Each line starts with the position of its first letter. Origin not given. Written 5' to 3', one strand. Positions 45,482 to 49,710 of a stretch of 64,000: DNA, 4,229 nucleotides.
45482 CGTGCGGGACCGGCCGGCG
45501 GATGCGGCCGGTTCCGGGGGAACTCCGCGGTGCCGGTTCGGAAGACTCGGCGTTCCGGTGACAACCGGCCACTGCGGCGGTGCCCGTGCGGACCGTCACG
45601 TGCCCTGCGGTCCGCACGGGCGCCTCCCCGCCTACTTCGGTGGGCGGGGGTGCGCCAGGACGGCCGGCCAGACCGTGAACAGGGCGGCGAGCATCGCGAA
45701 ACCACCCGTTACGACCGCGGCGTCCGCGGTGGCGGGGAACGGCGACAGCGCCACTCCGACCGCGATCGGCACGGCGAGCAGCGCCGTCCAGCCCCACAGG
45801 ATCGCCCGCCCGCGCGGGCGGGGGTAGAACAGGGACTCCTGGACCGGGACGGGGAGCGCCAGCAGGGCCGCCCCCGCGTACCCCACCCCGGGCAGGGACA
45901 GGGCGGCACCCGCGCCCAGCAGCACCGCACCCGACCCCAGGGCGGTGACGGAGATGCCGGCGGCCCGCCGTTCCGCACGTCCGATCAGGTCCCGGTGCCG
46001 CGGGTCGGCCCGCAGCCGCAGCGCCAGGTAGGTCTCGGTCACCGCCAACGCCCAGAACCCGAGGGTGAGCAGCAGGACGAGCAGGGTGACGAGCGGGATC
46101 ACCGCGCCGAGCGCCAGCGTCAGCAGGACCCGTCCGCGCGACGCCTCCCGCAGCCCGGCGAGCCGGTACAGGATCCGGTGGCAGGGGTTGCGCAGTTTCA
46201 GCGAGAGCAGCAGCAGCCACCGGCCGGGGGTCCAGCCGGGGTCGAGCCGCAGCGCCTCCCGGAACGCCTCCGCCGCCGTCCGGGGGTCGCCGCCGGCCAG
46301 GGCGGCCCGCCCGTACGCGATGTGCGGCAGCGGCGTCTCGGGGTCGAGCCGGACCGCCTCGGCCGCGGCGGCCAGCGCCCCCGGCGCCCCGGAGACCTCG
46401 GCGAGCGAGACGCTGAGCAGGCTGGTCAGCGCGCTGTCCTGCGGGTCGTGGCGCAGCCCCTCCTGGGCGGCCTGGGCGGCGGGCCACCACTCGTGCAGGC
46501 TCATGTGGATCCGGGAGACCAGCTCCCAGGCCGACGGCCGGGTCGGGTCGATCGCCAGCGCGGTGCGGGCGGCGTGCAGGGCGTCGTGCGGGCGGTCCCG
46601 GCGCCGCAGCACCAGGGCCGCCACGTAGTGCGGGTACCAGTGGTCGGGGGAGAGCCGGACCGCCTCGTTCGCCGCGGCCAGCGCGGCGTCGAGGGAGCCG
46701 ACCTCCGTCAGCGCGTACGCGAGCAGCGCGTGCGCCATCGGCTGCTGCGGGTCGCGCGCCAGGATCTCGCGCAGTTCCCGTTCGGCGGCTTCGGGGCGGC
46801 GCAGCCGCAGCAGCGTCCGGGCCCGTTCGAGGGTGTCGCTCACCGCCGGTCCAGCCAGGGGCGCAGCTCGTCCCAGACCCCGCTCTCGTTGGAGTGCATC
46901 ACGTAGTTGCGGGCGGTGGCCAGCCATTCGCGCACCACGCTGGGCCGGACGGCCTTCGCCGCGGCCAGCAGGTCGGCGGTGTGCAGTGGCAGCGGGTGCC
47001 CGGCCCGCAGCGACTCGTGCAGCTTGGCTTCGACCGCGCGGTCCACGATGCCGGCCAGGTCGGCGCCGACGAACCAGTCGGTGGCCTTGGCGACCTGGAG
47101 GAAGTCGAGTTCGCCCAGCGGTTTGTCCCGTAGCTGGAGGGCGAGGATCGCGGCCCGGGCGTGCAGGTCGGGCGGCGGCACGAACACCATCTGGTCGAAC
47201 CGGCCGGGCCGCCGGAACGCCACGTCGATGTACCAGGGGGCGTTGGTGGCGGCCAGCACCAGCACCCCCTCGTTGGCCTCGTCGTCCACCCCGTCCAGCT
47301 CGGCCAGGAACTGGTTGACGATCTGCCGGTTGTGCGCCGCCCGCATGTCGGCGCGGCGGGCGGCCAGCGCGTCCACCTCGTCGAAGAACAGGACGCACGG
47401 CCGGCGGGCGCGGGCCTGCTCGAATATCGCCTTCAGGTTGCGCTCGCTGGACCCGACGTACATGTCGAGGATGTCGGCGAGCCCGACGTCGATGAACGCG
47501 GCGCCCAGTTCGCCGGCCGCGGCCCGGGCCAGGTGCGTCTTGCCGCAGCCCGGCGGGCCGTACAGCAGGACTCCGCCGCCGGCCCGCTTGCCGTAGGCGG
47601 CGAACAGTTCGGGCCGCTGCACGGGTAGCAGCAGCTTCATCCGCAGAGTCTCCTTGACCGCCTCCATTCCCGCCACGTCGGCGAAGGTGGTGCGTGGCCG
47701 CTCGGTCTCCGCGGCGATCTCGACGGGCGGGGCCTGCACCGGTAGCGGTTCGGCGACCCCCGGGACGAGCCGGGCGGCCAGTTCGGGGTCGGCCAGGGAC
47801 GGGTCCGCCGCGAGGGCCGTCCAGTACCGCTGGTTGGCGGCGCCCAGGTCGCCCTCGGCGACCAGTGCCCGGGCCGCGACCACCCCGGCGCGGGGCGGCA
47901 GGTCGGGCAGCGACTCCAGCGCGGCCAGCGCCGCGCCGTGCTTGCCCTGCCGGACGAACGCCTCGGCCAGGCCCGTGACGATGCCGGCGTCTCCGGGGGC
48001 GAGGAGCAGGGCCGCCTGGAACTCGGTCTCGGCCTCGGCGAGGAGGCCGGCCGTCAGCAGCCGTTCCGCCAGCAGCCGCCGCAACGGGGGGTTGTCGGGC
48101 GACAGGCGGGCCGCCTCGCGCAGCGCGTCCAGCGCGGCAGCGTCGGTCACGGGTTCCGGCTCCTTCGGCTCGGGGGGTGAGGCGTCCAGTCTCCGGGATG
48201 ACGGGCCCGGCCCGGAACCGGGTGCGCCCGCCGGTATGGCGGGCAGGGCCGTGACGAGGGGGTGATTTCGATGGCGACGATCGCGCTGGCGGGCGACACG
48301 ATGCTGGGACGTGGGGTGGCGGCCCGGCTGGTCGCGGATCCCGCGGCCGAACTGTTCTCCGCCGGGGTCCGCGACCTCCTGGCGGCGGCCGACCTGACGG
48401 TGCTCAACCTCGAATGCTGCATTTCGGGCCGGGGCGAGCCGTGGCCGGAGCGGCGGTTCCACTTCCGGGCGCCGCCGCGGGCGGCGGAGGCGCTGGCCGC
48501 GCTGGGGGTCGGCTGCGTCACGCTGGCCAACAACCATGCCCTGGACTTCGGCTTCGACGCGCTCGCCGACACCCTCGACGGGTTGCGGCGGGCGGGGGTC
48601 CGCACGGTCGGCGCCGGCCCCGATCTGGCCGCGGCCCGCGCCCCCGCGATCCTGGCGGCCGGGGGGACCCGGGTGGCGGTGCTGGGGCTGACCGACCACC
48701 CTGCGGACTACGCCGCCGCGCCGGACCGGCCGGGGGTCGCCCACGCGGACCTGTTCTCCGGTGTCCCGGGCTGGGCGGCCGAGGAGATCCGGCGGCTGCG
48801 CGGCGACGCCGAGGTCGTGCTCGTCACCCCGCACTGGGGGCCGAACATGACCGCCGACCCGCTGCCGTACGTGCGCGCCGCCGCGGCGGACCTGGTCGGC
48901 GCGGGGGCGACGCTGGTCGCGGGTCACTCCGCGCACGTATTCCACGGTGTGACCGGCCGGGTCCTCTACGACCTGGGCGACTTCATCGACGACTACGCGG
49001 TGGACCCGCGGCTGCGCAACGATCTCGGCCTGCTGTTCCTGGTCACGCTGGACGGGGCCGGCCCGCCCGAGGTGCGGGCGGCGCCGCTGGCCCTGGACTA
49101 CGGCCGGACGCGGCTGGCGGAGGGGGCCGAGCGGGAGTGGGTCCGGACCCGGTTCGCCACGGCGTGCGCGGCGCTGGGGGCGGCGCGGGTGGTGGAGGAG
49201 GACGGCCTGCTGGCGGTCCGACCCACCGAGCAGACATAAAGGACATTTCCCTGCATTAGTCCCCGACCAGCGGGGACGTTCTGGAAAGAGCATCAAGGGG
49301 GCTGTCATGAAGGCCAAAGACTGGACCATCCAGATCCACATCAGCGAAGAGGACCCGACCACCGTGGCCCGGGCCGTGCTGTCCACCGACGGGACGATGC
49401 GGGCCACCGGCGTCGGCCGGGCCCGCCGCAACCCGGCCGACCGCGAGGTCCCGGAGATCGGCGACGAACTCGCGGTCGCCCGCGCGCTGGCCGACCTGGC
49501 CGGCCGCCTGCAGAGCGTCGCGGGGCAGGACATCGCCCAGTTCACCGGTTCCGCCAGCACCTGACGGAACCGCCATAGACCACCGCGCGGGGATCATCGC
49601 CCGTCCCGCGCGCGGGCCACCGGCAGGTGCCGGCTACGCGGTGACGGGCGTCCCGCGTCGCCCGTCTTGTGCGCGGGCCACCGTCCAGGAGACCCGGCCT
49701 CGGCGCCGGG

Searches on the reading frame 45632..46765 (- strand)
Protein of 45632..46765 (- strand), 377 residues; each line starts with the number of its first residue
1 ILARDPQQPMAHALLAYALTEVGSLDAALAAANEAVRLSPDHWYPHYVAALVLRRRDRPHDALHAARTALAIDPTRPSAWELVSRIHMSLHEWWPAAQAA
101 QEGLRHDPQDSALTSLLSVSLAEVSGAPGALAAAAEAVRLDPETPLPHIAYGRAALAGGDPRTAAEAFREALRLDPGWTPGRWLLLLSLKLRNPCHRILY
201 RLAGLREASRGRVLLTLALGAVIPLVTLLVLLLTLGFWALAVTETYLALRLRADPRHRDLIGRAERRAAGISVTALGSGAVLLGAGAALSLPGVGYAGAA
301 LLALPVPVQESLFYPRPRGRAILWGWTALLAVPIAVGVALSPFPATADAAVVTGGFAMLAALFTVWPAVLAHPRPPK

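Call 44: find_homologous_proteins(query=window:45632-46765:-)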
Query window:45632-46765:- (377 aa): 48 proteins with E <= 0.001 among 8000 candidates.
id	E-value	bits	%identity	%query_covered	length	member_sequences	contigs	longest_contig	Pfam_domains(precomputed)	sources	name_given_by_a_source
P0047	2.4e-235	799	100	100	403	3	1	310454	PF14559.13,PF13431.13,PF23914.2,PF13371.13,PF00515.35,PF13432.13,PF13428.13,PF13181.13,PF07719.24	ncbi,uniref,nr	ncbi:tetratricopeptide repeat protein [Actinomadura craniellae]|uniref:tetratricopeptide repeat prot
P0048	1.1e-77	280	47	97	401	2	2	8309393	PF13431.13,PF23914.2,PF13414.13,PF13428.13,PF14559.13,PF13371.13,PF00515.35,PF12895.14,PF13424.13,PF13432.13,PF13429.13,PF13181.13,PF07719.24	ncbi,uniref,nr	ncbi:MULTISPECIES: tetratricopeptide repeat protein [Streptosporangium]|uniref:Zn-dependent protease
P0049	9.3e-73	264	47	98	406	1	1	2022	PF14559.13,PF13432.13,PF13428.13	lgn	-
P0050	1.3e-65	240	44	97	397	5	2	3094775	PF13431.13,PF23914.2,PF13414.13,PF13176.13,PF13428.13,PF14559.13,PF00515.35,PF12895.14,PF13424.13,PF13432.13,PF13429.13,PF13181.13,PF07719.24,PF13174.13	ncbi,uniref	ncbi:tetratricopeptide repeat protein [Nonomuraea helvata]|uniref:Tetratricopeptide repeat protein n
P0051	1.7e-65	240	47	86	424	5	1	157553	PF14559.13,PF13431.13,PF23914.2,PF13371.13,PF00515.35,PF12895.14,PF13424.13,PF13432.13,PF13428.13,PF13181.13,PF07719.24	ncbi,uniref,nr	ncbi:tetratricopeptide repeat protein [Nonomuraea deserti]|uniref:Tetratricopeptide repeat protein n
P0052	4.8e-61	225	45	97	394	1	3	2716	PF13431.13,PF23914.2,PF13414.13,PF13176.13,PF13428.13,PF14559.13,PF13371.13,PF00515.35,PF12895.14,PF13424.13,PF13432.13,PF13181.13,PF07719.24,PF13174.13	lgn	-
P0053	5.9e-22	97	33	71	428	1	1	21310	PF13431.13,PF23914.2,PF13414.13,PF21545.4,PF12569.15,PF13428.13,PF14559.13,PF24575.2,PF13371.13,PF00515.35,PF12895.14,PF13424.13,PF13432.13,PF13429.13,PF13181.13,PF07719.24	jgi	jgi:tetratricopeptide (TPR) repeat protein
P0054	1.2e-21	96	29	79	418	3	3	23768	PF13431.13,PF23914.2,PF13414.13,PF13428.13,PF14559.13,PF24575.2,PF00515.35,PF12895.14,PF13424.13,PF13432.13,PF13181.13,PF07719.24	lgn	-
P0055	7.6e-21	93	38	52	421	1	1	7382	PF13431.13,PF23914.2,PF13414.13,PF13428.13,PF14559.13,PF13371.13,PF00515.35,PF12895.14,PF13424.13,PF13432.13,PF13181.13,PF07719.24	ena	-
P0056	1.4e-20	92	34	53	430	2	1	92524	PF13431.13,PF23914.2,PF13414.13,PF21545.4,PF13428.13,PF07721.21,PF14559.13,PF13371.13,PF00515.35,PF12895.14,PF13424.13,PF13432.13,PF13181.13,PF07719.24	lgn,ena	-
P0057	8.5e-20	89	35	61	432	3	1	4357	PF13431.13,PF23914.2,PF13414.13,PF13176.13,PF13428.13,PF14559.13,PF00515.35,PF12895.14,PF13424.13,PF13432.13,PF13181.13,PF07719.24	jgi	jgi:tetratricopeptide (TPR) repeat protein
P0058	1.1e-19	89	36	58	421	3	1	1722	PF13431.13,PF13414.13,PF13428.13,PF14559.13,PF13371.13,PF00515.35,PF12895.14,PF13424.13,PF13432.13,PF13181.13,PF07719.24,PF13174.13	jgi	jgi:tetratricopeptide (TPR) repeat protein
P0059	1.3e-19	89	32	48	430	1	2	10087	PF13431.13,PF13414.13,PF12569.15,PF13428.13,PF14559.13,PF13371.13,PF00515.35,PF12895.14,PF13424.13,PF13432.13,PF13429.13,PF13181.13,PF07719.24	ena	-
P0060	1.7e-19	88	31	90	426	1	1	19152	PF14559.13,PF13431.13,PF23914.2,PF13414.13,PF00515.35,PF12895.14,PF13424.13,PF13432.13,PF13428.13,PF13181.13,PF07719.24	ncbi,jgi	jgi:tetratricopeptide (TPR) repeat protein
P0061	2.9e-19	88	31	86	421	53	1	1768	PF13431.13,PF23914.2,PF13414.13,PF13428.13,PF14559.13,PF13371.13,PF00515.35,PF12895.14,PF13424.13,PF13432.13,PF13181.13,PF07719.24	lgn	-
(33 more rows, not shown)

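Call 45: find_encoding_contigs(protein=P0047, flank=6000, max_places=3)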
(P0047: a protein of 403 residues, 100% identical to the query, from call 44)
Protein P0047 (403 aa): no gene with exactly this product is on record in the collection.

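Call 46: find_encoding_contigs(protein=P0048, flank=6000, max_places=3)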
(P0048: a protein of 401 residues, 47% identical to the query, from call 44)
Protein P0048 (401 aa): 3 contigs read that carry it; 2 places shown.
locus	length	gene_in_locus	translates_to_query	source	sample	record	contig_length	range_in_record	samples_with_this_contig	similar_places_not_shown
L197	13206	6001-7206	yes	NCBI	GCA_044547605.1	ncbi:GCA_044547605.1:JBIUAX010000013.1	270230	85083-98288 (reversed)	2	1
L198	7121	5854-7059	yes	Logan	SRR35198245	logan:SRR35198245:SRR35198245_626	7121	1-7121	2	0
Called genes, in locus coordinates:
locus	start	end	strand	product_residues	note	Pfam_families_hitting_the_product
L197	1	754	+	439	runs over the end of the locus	-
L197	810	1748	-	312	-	PF00376:MerR, PF13411:MerR_1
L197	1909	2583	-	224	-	PF00440:TetR_N, PF02909:TetR_C_1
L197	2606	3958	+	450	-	PF07690:MFS_1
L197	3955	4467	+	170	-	-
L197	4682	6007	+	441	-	PF13191:AAA_16 (faint), PF14559:TPR_19 (faint), PF00004:AAA, PF17862:AAA_lid_3 (weak)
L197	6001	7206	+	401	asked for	PF13432:TPR_16, PF14559:TPR_19, PF13424:TPR_12 (weak), PF13432:TPR_16, PF13371:TPR_9 (weak), PF14559:TPR_19 (weak), PF23914:TPR_CcmH_CycH (weak), PF13432:TPR_16, +8 more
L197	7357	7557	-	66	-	-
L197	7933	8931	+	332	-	PF03741:TerC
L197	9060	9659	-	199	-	PF00440:TetR_N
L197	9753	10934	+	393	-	PF01266:DAO (weak), PF01494:FAD_binding_3, PF07992:Pyr_redox_2 (faint), PF13450:NAD_binding_8 (weak), PF01266:DAO (weak)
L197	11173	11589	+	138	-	PF11969:DcpS_C, PF01230:HIT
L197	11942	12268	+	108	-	PF03551:PadR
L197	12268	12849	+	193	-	-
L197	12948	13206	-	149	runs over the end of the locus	-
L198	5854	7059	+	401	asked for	PF13432:TPR_16, PF14559:TPR_19, PF13424:TPR_12 (weak), PF13432:TPR_16, PF13371:TPR_9 (weak), PF14559:TPR_19 (weak), PF23914:TPR_CcmH_CycH (weak), PF13432:TPR_16, +8 more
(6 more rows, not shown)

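Call 47: find_encoding_contigs(protein=P0051, flank=6000, max_places=3)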
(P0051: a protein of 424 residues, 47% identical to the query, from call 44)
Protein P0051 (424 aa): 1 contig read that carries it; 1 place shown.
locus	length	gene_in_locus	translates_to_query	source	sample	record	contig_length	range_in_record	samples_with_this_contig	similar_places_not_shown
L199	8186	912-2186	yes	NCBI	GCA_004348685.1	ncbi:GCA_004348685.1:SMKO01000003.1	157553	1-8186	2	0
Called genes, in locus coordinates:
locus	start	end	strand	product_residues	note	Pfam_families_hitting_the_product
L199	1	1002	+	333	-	PF13191:AAA_16 (faint), PF00004:AAA, PF17862:AAA_lid_3 (weak)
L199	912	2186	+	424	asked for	PF12895:ANAPC3 (faint), PF13428:TPR_14 (faint), PF07719:TPR_2 (faint), PF13181:TPR_8 (faint), PF13371:TPR_9 (faint), PF13432:TPR_16, PF14559:TPR_19 (weak), PF14559:TPR_19 (weak), +4 more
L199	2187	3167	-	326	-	PF00248:Aldo_ket_red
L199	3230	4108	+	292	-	PF00126:HTH_1, PF03466:LysR_substrate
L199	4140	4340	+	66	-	PF00036:EF-hand_1 (weak), PF13405:EF-hand_6 (weak), PF13499:EF-hand_7, PF13202:EF-hand_5 (weak), PF13833:EF-hand_8 (weak), PF00036:EF-hand_1 (weak), PF13202:EF-hand_5 (weak)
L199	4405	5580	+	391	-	PF25906:PucR-like_N, PF14361:RsbRD_N, PF13556:HTH_30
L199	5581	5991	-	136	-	PF01243:PNPOx_N, PF12900:Pyridox_ox_2 (weak)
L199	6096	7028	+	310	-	PF01156:IU_nuc_hydro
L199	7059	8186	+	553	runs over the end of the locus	PF00128:Alpha-amylase, PF16657:Malt_amylase_C, PF22157:SupH-like_C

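Call 70: search_protein_families(library=phrogs, proteins=[window:45632-46765:-], max_evalue=0.001)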
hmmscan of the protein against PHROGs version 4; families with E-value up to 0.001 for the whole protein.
window:45632-46765:- (377 aa): 1 family
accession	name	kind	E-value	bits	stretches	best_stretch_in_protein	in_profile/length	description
phrog_7590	-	unknown function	5.8e-08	33.8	1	5-90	119-204/234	-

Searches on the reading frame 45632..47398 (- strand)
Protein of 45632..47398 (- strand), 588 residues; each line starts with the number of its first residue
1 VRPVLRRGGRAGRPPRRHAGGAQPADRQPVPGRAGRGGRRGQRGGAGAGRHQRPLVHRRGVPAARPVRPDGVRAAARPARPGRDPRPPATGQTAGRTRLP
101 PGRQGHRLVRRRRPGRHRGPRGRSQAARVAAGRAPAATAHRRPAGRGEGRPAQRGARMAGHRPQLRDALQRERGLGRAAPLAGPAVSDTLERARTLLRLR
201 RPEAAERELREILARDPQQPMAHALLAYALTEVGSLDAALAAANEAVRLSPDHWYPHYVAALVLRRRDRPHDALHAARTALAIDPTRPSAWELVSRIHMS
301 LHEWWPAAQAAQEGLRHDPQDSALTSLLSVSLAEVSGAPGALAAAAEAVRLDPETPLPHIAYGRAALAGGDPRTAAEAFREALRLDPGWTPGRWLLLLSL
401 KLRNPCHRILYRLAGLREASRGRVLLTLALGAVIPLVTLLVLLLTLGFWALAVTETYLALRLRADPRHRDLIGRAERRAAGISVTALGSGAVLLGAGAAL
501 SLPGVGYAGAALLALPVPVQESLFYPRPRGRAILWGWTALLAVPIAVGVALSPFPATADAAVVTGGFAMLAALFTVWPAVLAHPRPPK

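Call 6: search_protein_families(library=pfam, proteins=[window:45632-47398:-], max_evalue=0.1)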
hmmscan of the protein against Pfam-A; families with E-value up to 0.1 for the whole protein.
window:45632-47398:- (588 aa): 15 families
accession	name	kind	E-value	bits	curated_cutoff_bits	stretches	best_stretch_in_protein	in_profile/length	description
PF07719.23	TPR_2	-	6.2e-16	57.6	27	2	359-388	4-33/34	Tetratricopeptide repeat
PF13428.12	TPR_14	-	1.5e-12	47.3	23.5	4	190-228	5-43/44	Tetratricopeptide repeat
PF13432.12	TPR_16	-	2.1e-12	47.7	32.7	2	190-252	1-63/65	Tetratricopeptide repeat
PF14559.12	TPR_19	-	2.2e-11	44.4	25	2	197-253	2-58/68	Tetratricopeptide repeat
PF23914.1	TPR_CcmH_CycH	-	8.6e-10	39.1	42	1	276-332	38-94/158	Cytochrome c-type biogenesis protein H TPR domain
PF00515.34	TPR_1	-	1.7e-09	37.5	27.8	0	222-253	3-34/34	Tetratricopeptide repeat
PF13431.12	TPR_17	-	1.2e-07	31.8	24.4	0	210-240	3-33/34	Tetratricopeptide repeat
PF13181.12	TPR_8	-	1.4e-07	31.5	25.7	0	223-253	4-34/34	Tetratricopeptide repeat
PF13371.12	TPR_9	-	3.6e-06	27.3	35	1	232-293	7-68/73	Tetratricopeptide repeat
PF13414.12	TPR_11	-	0.00083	19.4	26.8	0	228-260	2-34/42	TPR repeat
PF13424.12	TPR_12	-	0.0025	18.4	30.1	0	222-284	3-75/77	Tetratricopeptide repeat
PF09613.16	HrpB1_HrpK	-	0.003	17.6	29.3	1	195-259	54-117/126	Bacterial type III secretion protein (HrpB1_HrpK)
PF12895.13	ANAPC3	-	0.006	17.3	27.2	0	237-309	6-77/82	Anaphase-promoting complex, cyclosome, subunit 3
PF24575.1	TPR_Slam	-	0.009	16.9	35.2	0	200-239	61-100/104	Surface lipoprotein assembly modifier, N-terminal TPR repeats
PF23300.3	HEAT_Nup120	-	0.098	12.9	29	0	341-382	11-52/170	Nucleoporin Nup120, HEAT repeats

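Call 7: search_protein_families(library=ncbifam, proteins=[window:45632-47398:-], max_evalue=0.1)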
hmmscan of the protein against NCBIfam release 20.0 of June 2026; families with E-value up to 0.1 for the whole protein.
window:45632-47398:- (588 aa): 14 families
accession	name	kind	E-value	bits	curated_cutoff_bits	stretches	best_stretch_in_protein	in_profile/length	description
TIGR02917.1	PEP_TPR_lipo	equivalog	1.4e-18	66.2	312.2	1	185-398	226-439/899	XrtA/PEP-CTERM system TPR-repeat protein PrsT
NF040959.1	MamA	equivalog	4.2e-11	42.7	200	2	191-276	110-195/204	magnetosome protein MamA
TIGR02521.1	type_IV_pilW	equivalog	3.2e-09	36.7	154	1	197-252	42-97/234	type IV pilus biogenesis/stability protein PilW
NF033920.0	C39_PA2778_fam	equivalog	1e-07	31.7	150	1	189-285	159-255/255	PA2778 family cysteine peptidase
TIGR02552.1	LcrH_SycD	equivalog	4.4e-07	29.7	104.8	1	216-301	48-133/136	SycD/LcrH family type III secretion system chaperone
TIGR03939.1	PGA_TPR_OMP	equivalog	3.9e-06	25.4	366.65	2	208-297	108-197/800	poly-beta-1,6 N-acetyl-D-glucosamine export porin PgaA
NF033758.1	gliding_GltE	equivalog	2e-05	23.7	225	1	202-280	272-351/411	adventurous gliding motility TPR repeat lipoprotein GltE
NF052415.1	T3SS_chap_SctY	equivalog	0.00031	21.2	70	1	193-282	13-105/106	type III secretion apparatus assembly chaperone SctY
NF008017.0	PRK10747.1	equivalog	0.0064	15.4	608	0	197-282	305-389/398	protoheme IX biogenesis protein HemY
TIGR02561.1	HrpB1_HrpK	equivalog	0.0096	15.8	123.85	1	203-262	67-125/183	HrpB1 family type III secretion system apparatus protein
NF008757.0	PRK11788.1-5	equivalog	0.018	14.2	363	0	282-391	135-249/388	lipopolysaccharide assembly protein LapB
NF008755.0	PRK11788.1-3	equivalog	0.04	13.3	430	0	191-337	185-331/388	lipopolysaccharide assembly protein LapB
NF008520.0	PRK11447.1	equivalog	0.057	11.2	858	0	193-279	468-554/1157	cellulose synthase complex outer membrane protein BcsC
TIGR00540.1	TPR_hemY_coli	hypoth_equivalog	0.06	12.1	142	0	170-328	135-366/385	heme biosynthesis-associated TPR protein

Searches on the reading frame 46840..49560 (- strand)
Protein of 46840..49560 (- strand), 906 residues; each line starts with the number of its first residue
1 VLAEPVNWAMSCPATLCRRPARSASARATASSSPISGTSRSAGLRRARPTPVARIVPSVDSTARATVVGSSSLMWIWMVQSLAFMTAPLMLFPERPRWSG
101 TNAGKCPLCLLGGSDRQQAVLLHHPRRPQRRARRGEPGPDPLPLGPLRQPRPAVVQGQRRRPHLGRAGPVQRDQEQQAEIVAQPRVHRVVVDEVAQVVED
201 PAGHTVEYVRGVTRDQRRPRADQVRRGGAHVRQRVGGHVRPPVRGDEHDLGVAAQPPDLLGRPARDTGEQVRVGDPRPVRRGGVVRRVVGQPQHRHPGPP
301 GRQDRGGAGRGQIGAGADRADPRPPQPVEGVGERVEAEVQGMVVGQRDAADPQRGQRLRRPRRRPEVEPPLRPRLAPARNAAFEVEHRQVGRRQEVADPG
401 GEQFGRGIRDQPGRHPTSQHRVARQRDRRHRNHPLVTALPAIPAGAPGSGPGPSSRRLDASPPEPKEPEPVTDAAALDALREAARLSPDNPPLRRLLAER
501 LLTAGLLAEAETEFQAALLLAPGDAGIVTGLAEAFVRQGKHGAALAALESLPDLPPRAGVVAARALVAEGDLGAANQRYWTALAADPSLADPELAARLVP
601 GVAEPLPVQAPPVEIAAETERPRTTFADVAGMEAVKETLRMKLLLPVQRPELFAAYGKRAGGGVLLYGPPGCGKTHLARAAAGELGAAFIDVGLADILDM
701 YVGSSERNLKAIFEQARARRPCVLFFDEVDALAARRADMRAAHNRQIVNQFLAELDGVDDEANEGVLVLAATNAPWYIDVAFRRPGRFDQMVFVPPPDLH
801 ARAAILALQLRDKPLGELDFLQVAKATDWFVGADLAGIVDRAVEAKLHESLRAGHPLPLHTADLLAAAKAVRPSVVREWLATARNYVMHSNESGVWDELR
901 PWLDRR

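Call 6: search_protein_families(library=pfam, proteins=[window:46840-49560:-], max_evalue=0.1)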
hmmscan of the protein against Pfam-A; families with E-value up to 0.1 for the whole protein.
window:46840-49560:- (906 aa): 20 families
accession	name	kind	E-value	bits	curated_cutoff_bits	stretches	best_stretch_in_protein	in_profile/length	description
PF00004.35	AAA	-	1.3e-37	129.6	21.2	1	664-795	1-130/131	ATPase family associated with various cellular activities (AAA)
PF14559.12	TPR_19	-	5.8e-08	33.4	25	2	501-556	1-56/68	Tetratricopeptide repeat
PF17862.7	AAA_lid_3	-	1.8e-05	24.6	27.2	1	818-852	2-36/45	AAA+ lid domain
PF13191.12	AAA_16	-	3.1e-05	25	32.6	1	652-687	12-50/167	AAA ATPase domain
PF05496.18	RuvB_N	-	5.3e-05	23.5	27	1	625-734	5-98/159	Holliday junction DNA helicase RuvB P-loop domain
PF13414.12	TPR_11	-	0.00042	20.4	26.8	0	475-497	12-34/42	TPR repeat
PF13432.12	TPR_16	-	0.00064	20.6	32.7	1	497-554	3-60/65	Tetratricopeptide repeat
PF13428.12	TPR_14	-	0.00067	20.5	23.5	1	493-533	3-43/44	Tetratricopeptide repeat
PF13401.12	AAA_22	-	0.0011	19.7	27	1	662-687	6-31/130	AAA domain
PF13173.12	AAA_14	-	0.0016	18.9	27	1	664-734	5-76/129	AAA domain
PF07728.20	AAA_5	-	0.0018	18.8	22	1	663-689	1-28/139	AAA domain (dynein-related subfamily)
PF13671.12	AAA_33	-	0.0055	17.5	27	1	664-703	2-39/143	AAA domain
PF13238.12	AAA_18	-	0.016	16.1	29.4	1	664-756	1-85/128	AAA domain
PF01695.23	IstB_IS21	-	0.018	14.9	24.1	1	664-698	95-129/238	IstB-like ATP binding protein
PF07724.20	AAA_2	-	0.028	14.9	27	0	664-768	6-68/166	AAA domain (Cdc48 subfamily)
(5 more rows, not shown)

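Call 7: search_protein_families(library=ncbifam, proteins=[window:46840-49560:-], max_evalue=0.1)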
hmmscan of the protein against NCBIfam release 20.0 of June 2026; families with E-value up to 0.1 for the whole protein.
window:46840-49560:- (906 aa): 31 families (the best 25 are shown)
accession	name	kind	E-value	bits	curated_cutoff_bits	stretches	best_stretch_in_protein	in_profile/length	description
TIGR01243.1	CDC48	subfamily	6.7e-60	203.2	802.65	1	620-853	446-679/733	CDC48 family AAA ATPase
TIGR01241.2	FtsH_fam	equivalog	2.6e-58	198.2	600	1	618-842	153-378/598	ATP-dependent zinc metalloprotease FtsH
TIGR01242.2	TIGR01242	subfamily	1.5e-55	188.6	500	1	617-842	103-331/362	proteasome-activating nucleotidase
NF003069.1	PRK03992.1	subfamily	2.5e-55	188.2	500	1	619-844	123-350/379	proteasome-activating nucleotidase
NF041006.2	cell_div_CdvC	equivalog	2.1e-52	178.2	650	1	619-882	95-360/370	cell division protein CdvC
NF008004.0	PRK10733.1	equivalog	1.4e-46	158.7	1008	1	622-843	147-369/644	ATP-dependent zinc metalloprotease FtsH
NF047747.1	PrtsmActNtasePan2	equivalog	7.9e-45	153.8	700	1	619-841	143-367/397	proteasome-activating nucleotidase Pan2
NF047748.1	PrtsmActNtasePan1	equivalog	2.1e-43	148.9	750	1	619-841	140-364/405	proteasome-activating nucleotidase Pan1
TIGR03689.1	pup_AAA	equivalog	6.4e-42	143.9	504.75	1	619-815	174-384/512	proteasome ATPase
NF042959.1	IteA_antiphage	equivalog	1.8e-32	112.9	510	1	616-844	81-302/367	anti-phage ATPase IteA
TIGR03922.1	T7SS_EccA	equivalog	1.4e-08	33.8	466.65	1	627-757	276-412/557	type VII secretion AAA-ATPase EccA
NF003229.0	PRK04195.1-5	equivalog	1.8e-07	30.3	280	1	621-737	12-119/413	replication factor C large subunit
TIGR02917.1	PEP_TPR_lipo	equivalog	2.8e-06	25.5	312.2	1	475-595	40-164/899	XrtA/PEP-CTERM system TPR-repeat protein PrsT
NF003230.0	PRK04195.1-6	equivalog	1.8e-05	23.6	441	1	618-700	6-78/494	replication factor C large subunit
TIGR00635.1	ruvB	equivalog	3.4e-05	23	299.05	1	626-734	3-95/305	Holliday junction branch migration DNA helicase RuvB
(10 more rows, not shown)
